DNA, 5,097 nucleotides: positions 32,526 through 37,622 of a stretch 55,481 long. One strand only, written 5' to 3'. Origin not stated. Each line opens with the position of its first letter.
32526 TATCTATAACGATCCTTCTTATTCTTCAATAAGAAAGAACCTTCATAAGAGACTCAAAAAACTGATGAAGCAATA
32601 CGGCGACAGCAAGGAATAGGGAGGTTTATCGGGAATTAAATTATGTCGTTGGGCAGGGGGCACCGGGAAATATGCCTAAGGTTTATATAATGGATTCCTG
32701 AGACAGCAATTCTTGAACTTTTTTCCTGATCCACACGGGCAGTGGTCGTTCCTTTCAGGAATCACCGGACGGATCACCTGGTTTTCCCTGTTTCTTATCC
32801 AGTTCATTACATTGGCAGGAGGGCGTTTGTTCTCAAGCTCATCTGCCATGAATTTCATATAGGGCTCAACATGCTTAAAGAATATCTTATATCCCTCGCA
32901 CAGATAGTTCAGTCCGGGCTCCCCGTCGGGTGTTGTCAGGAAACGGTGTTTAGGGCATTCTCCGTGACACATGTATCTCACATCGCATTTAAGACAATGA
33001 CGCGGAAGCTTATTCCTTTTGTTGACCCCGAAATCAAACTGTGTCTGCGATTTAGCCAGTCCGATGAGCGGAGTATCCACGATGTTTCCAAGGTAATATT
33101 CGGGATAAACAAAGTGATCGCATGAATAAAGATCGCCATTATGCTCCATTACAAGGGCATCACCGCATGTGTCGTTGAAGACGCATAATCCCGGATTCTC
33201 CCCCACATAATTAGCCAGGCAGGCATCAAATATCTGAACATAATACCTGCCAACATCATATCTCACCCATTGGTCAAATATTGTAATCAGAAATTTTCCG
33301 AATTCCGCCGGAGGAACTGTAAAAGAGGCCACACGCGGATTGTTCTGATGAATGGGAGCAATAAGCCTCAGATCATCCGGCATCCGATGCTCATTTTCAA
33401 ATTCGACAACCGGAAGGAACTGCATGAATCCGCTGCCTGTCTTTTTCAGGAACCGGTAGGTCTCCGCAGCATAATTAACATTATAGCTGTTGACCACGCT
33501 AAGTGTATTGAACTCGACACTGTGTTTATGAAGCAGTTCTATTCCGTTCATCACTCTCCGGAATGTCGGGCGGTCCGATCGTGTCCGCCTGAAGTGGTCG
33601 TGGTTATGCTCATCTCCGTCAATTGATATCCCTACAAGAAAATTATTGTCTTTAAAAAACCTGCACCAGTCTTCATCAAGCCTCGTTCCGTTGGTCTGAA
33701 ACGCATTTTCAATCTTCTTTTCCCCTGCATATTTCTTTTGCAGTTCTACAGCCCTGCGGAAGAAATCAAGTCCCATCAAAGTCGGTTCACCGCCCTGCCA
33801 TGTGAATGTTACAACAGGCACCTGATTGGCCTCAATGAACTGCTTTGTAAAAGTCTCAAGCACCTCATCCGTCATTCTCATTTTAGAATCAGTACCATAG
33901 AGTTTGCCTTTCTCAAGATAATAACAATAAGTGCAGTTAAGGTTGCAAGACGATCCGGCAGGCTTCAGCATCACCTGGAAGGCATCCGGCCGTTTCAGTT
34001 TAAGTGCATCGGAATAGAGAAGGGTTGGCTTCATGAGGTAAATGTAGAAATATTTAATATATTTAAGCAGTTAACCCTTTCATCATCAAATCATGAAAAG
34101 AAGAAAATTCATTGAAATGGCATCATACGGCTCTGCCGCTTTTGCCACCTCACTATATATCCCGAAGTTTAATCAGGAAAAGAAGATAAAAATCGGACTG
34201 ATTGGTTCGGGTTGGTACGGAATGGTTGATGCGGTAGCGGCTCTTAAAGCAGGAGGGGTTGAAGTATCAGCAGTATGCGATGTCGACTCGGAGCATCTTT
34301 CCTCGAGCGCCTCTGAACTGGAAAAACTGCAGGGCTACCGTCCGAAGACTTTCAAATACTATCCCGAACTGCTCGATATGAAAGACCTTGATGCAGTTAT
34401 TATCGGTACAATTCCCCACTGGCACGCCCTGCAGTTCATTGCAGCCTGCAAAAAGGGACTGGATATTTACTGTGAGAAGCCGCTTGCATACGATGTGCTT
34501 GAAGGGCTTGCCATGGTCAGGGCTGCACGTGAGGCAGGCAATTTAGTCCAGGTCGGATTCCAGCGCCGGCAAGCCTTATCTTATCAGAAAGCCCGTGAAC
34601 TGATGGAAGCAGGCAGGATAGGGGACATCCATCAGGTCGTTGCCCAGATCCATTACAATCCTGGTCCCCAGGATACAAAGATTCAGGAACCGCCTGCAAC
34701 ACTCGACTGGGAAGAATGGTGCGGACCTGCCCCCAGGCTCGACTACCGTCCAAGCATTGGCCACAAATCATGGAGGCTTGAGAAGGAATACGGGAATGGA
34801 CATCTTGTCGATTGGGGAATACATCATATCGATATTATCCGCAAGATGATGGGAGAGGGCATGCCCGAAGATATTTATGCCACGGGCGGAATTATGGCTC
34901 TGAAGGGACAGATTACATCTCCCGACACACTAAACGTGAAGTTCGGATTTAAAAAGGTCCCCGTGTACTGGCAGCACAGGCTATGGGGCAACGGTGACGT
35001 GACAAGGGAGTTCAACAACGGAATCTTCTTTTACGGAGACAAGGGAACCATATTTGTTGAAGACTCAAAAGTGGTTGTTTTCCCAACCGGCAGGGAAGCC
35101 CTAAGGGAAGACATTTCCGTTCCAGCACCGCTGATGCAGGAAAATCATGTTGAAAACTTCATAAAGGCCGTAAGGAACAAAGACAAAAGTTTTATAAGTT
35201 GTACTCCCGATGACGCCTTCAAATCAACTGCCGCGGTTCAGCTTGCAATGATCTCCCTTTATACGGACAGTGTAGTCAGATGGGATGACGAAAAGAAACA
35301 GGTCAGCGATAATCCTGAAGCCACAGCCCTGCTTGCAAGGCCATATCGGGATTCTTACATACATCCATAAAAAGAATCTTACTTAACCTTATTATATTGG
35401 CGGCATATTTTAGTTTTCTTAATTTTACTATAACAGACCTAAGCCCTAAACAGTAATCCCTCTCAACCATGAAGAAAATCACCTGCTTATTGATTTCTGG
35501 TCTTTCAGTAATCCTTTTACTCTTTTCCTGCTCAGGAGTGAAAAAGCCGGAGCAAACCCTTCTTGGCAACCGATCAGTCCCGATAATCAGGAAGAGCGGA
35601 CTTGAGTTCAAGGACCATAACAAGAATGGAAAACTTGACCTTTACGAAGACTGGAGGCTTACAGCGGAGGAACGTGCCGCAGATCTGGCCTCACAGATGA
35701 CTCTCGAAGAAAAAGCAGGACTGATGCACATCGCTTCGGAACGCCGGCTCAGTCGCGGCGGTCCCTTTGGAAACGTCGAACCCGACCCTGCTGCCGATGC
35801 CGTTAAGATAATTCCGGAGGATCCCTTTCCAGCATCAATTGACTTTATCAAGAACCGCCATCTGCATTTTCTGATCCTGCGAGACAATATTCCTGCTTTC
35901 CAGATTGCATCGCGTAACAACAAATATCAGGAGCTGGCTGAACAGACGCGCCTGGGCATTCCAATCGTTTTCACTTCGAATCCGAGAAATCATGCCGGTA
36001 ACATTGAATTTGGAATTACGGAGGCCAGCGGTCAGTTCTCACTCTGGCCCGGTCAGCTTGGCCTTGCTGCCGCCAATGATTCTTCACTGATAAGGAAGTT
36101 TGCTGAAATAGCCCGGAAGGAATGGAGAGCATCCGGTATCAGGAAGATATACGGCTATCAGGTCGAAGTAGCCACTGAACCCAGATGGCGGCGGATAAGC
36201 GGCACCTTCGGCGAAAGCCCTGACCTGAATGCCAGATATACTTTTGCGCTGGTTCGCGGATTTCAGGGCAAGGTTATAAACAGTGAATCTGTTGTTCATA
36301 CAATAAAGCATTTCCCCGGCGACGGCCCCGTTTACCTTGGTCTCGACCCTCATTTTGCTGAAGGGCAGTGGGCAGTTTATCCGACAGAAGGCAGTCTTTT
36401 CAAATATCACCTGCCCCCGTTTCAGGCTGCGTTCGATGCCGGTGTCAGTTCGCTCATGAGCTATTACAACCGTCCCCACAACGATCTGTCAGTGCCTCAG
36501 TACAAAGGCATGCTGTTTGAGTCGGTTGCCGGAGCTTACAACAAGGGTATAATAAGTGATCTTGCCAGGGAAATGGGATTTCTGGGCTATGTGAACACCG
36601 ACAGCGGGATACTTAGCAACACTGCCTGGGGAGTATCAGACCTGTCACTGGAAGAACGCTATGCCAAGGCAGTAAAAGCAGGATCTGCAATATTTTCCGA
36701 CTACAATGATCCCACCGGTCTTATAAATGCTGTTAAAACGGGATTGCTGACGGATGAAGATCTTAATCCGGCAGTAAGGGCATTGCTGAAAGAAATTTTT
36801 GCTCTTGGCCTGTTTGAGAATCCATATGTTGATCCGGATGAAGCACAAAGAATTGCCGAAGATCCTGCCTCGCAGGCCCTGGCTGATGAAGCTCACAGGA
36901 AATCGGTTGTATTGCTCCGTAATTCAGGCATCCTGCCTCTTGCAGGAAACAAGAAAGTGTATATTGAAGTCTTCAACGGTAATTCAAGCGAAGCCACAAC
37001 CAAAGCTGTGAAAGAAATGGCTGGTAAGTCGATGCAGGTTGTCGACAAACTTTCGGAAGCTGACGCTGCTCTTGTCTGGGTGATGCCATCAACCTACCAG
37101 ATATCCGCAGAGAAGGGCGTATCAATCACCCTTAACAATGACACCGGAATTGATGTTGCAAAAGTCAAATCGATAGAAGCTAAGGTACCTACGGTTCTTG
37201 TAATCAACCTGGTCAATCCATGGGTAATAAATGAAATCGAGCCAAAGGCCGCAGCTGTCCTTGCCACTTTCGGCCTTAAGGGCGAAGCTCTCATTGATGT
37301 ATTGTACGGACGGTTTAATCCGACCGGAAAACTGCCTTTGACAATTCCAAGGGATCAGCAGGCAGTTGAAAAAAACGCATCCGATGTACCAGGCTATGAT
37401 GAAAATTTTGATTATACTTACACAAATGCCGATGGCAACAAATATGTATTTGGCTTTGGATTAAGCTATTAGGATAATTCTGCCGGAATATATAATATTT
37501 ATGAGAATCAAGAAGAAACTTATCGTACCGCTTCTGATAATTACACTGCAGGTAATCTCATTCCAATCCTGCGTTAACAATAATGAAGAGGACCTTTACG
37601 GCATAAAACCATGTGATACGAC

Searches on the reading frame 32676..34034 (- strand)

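Call 79: search_protein_families(library=pfam, proteins=[window:32676-34034:-], max_evalue=0.00001)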
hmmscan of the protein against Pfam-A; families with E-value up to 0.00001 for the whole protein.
window:32676-34034:- (452 aa): 3 families
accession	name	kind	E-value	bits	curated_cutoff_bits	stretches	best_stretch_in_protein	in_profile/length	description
PF04055.27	Radical_SAM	-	1.7e-20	74.3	29.5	1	29-196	6-166/166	Radical SAM superfamily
PF02810.21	SEC-C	-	6.2e-08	32.8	20.4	1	428-446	1-19/19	SEC-C motif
PF13186.11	SPASM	-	5.8e-06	26.9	21.5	0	292-351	6-67/67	Iron-sulfur cluster-binding domain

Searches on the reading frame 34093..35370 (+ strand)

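Call 79: search_protein_families(library=pfam, proteins=[window:34093-35370:+], max_evalue=0.00001)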
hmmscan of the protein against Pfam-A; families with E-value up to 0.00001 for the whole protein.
window:34093-35370:+ (425 aa): 4 families
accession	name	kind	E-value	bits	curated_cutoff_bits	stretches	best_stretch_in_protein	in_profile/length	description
PF19051.5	GFO_IDH_MocA_C2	-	9.1e-16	58.6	23.3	1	191-422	39-252/254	Oxidoreductase family, C-terminal alpha/beta domain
PF01408.29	GFO_IDH_MocA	-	9.3e-16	59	24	1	32-156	1-120/120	Oxidoreductase family, NAD-binding Rossmann fold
PF22725.1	GFO_IDH_MocA_C3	-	2.7e-15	56.9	27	1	164-320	1-123/124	GFO/IDH/MocA C-terminal domain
PF02894.22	GFO_IDH_MocA_C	-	2.6e-09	37.6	22.9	1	168-385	1-206/218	Oxidoreductase family, C-terminal alpha/beta domain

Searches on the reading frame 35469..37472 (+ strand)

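Call 79: search_protein_families(library=pfam, proteins=[window:35469-37472:+], max_evalue=0.00001)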
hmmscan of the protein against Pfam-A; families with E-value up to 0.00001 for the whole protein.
window:35469-37472:+ (667 aa): 2 families
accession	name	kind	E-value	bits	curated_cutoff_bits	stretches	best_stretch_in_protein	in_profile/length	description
PF00933.27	Glyco_hydro_3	-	8.5e-29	101.4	27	1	129-439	26-313/316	Glycosyl hydrolase family 3 N terminal domain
PF01915.27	Glyco_hydro_3_C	-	9.7e-20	71.8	31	1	480-667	1-200/200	Glycosyl hydrolase family 3 C-terminal domain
